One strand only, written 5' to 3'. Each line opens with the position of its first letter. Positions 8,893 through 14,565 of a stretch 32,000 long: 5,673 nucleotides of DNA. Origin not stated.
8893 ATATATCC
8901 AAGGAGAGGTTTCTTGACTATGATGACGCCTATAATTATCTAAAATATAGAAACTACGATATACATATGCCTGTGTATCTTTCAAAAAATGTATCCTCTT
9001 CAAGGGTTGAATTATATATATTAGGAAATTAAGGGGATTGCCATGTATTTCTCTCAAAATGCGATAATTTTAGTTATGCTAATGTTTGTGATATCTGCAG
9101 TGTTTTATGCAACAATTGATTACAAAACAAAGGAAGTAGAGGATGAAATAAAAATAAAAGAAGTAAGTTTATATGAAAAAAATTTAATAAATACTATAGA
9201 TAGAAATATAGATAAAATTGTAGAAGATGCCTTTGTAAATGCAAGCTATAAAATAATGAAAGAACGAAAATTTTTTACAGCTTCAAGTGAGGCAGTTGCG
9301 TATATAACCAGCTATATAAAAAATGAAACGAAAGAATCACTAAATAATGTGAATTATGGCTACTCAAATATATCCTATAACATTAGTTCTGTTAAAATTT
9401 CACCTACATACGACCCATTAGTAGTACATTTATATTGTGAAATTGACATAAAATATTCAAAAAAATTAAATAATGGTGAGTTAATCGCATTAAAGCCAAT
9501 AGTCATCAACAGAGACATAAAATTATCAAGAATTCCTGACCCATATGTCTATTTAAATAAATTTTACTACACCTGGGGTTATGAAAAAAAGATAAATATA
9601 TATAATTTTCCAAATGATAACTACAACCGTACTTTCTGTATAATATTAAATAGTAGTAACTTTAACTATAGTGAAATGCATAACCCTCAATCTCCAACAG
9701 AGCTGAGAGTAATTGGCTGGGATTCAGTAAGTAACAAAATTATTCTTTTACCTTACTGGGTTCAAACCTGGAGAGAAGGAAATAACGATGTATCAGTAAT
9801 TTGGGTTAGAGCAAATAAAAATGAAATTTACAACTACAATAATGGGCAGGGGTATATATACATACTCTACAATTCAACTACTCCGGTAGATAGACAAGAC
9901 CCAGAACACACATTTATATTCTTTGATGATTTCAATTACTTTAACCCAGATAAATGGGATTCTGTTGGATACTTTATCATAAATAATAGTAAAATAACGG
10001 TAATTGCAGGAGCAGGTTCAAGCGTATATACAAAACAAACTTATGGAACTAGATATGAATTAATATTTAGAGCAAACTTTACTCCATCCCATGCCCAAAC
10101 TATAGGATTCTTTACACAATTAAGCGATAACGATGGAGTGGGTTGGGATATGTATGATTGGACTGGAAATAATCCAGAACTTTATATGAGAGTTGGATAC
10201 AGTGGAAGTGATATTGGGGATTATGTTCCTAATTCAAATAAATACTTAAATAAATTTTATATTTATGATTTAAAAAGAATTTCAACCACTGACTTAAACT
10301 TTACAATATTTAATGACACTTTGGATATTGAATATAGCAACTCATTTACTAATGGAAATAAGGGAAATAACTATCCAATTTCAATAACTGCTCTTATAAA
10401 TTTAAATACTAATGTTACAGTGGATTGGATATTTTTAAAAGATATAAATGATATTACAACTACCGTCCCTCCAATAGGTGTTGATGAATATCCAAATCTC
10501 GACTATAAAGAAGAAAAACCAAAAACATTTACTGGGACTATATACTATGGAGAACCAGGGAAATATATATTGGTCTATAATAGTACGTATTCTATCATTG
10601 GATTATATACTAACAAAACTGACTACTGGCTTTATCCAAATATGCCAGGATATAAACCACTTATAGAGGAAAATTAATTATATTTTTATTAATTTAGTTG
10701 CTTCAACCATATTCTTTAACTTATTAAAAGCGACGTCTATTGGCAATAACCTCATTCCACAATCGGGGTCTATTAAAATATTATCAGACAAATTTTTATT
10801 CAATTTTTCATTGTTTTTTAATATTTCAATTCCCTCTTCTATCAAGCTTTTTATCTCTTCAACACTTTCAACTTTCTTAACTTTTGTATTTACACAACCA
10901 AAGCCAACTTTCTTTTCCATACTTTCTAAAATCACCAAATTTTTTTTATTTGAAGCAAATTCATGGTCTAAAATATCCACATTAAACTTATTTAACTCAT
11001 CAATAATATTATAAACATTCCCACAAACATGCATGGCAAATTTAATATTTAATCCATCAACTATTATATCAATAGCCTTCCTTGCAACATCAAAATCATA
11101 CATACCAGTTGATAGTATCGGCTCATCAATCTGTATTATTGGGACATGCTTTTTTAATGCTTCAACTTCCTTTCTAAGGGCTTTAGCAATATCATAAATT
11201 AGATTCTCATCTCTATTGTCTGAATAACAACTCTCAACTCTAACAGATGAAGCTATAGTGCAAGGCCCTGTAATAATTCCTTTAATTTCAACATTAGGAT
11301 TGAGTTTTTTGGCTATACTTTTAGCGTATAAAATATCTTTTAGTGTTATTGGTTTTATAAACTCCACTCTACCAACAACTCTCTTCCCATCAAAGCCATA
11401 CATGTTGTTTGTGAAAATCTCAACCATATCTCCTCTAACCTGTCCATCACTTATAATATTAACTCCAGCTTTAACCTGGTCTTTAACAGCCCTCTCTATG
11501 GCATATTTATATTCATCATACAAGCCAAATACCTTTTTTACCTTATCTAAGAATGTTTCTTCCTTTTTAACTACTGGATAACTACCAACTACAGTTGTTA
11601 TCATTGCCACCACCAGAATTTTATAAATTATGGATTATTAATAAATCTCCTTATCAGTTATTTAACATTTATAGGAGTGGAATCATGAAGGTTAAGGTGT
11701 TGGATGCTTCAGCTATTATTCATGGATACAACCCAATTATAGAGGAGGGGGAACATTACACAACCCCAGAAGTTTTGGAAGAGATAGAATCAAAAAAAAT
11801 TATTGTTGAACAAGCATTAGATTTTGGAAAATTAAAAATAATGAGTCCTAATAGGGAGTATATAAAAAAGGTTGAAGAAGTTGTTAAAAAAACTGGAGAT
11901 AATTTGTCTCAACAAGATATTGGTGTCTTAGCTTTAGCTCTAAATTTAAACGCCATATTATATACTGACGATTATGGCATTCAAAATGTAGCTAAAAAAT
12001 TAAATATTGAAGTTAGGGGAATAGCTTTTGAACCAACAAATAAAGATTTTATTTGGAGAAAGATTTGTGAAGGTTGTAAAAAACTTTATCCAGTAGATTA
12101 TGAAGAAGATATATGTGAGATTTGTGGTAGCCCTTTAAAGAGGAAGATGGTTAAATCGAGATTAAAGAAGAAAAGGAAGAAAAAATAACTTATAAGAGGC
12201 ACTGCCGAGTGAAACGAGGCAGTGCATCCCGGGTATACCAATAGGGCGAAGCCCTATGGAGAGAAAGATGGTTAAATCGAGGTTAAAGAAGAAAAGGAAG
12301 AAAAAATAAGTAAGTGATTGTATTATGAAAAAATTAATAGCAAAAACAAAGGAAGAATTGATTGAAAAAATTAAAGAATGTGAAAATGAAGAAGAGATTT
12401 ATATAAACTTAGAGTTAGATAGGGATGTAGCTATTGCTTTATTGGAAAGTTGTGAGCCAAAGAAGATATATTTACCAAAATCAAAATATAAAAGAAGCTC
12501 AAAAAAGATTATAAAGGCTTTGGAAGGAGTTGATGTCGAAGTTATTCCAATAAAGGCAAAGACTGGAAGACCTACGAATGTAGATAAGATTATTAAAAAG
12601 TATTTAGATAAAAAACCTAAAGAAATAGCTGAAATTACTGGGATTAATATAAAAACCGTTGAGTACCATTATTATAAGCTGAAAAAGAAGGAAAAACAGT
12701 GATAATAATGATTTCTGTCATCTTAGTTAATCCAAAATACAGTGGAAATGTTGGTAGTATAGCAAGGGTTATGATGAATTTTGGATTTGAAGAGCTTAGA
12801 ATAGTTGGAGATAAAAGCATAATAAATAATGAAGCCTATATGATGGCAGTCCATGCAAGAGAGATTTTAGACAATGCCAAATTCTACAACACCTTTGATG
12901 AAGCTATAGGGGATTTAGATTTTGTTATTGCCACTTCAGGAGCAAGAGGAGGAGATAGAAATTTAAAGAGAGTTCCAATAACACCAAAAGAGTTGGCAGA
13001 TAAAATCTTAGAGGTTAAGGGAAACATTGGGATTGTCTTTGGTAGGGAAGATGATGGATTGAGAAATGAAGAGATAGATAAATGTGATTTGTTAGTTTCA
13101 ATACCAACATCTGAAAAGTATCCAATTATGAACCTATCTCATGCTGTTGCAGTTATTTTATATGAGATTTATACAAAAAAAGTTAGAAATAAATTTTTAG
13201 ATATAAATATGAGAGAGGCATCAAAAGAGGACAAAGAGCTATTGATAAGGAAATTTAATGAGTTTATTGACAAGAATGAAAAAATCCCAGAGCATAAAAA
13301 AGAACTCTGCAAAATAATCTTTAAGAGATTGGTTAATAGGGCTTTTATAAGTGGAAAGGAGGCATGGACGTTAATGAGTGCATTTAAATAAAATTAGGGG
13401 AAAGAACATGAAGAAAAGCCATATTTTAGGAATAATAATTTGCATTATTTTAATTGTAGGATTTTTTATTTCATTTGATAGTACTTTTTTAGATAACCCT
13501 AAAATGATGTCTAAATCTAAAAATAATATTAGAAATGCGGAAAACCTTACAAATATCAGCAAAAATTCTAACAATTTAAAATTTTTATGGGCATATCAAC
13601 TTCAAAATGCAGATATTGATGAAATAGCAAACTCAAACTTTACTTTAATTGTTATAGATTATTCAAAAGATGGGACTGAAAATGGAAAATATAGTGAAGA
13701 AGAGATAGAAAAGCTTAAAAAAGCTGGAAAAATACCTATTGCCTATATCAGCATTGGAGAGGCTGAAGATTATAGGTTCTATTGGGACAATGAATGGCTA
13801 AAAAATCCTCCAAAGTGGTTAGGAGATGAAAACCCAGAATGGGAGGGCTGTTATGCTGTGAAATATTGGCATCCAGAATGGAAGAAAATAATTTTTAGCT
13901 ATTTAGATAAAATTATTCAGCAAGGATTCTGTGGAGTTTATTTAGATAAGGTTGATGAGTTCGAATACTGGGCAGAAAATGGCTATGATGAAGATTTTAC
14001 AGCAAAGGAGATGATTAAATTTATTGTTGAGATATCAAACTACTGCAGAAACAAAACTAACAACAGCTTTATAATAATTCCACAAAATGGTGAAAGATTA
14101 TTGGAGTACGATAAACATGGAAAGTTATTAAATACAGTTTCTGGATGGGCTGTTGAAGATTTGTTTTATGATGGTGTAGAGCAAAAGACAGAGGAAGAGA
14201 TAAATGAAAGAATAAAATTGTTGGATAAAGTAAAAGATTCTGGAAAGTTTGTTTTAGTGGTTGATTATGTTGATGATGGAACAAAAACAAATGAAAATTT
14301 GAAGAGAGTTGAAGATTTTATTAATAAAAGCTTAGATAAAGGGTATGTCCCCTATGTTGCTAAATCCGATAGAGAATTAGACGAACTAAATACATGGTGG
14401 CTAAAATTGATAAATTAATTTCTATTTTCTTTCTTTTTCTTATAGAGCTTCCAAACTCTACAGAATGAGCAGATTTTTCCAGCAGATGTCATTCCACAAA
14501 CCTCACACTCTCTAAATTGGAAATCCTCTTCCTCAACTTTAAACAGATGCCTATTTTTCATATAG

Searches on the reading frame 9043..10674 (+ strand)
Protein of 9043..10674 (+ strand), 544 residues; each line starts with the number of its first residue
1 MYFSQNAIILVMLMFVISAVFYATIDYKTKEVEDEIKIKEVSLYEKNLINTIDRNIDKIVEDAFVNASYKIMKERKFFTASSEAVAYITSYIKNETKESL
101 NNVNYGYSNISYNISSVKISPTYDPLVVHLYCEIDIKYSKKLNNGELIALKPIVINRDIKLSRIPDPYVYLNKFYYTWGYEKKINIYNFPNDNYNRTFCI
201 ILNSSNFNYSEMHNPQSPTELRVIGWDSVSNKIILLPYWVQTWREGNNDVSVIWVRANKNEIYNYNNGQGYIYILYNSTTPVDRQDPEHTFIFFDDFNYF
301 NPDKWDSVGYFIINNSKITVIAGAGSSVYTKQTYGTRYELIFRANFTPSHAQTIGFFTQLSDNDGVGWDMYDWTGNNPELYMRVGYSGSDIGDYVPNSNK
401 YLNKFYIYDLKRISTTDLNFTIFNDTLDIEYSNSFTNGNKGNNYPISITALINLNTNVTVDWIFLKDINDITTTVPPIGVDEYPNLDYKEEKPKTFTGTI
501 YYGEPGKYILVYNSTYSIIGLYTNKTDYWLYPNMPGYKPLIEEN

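Call 3: search_protein_families(library=ncbifam, proteins=[window:9043-10674:+], max_evalue=1)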
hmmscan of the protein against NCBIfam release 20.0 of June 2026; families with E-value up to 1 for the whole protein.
window:9043-10674:+ (544 aa): 1 family
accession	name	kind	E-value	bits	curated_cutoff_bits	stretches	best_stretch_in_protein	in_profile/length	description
NF049912.1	SF0329_fam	subfamily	0.75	10.1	60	1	238-282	23-66/161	SF0329 family protein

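Call 4: search_protein_families(library=pfam, proteins=[window:9043-10674:+], max_evalue=1)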
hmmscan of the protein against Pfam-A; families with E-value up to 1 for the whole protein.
window:9043-10674:+ (544 aa): 1 family
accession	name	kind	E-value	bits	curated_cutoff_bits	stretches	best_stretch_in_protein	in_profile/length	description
PF10102.14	DUF2341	-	3e-16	60.1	23.4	1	229-307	9-83/84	Domain of unknown function (DUF2341)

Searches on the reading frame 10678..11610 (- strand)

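Call 46: search_protein_families(library=pfam, proteins=[window:10678-11610:-], max_evalue=0.01)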
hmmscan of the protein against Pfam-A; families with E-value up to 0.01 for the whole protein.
window:10678-11610:- (310 aa): 3 families
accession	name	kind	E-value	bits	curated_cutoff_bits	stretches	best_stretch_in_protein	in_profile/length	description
PF01717.24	Meth_synt_2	-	3e-53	181.6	21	1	3-306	1-323/324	Cobalamin-independent synthase, Catalytic domain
PF08267.18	Meth_synt_1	-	0.00053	20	27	1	98-243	139-291/313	Cobalamin-independent synthase, N-terminal domain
PF01208.23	URO-D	-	0.0024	17.4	23.9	0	96-262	125-310/346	Uroporphyrinogen decarboxylase (URO-D)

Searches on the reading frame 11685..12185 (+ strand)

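Call 46: search_protein_families(library=pfam, proteins=[window:11685-12185:+], max_evalue=0.01)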
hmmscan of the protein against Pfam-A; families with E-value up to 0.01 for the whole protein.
window:11685-12185:+ (167 aa): 5 families
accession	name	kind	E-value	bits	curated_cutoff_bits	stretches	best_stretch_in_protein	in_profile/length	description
PF17146.10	PIN_6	-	3.6e-17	63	27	1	5-88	2-87/87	PIN domain of ribonuclease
PF08745.17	PIN_5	-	2.2e-05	24.4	27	1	75-109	155-189/205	PINc domain ribonuclease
PF10130.15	PIN_2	-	0.00028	21.6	22.4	1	33-97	49-113/133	PIN domain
PF20698.3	PIN-TPR-GreABC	-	0.0006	20.5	27.8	1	40-104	78-137/138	PIN domain associated with the TPR-GreAB-C-PIN system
PF18912.6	DZR_2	-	0.0015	18.7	27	1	126-155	22-50/56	Double zinc ribbon domain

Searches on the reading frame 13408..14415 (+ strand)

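Call 46: search_protein_families(library=pfam, proteins=[window:13408-14415:+], max_evalue=0.01)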
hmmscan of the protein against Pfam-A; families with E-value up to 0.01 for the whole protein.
window:13408-14415:+ (336 aa): 2 families
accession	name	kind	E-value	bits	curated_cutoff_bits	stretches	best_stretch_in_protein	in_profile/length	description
PF03537.19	Glyco_hydro_114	-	6.2e-29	101.3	27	1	61-324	2-227/231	Glycoside-hydrolase family GH114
PF23609.1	Beta-prop_EIPR1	-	0.0063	16.4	54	0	34-106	95-164/280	EIPR1 beta-propeller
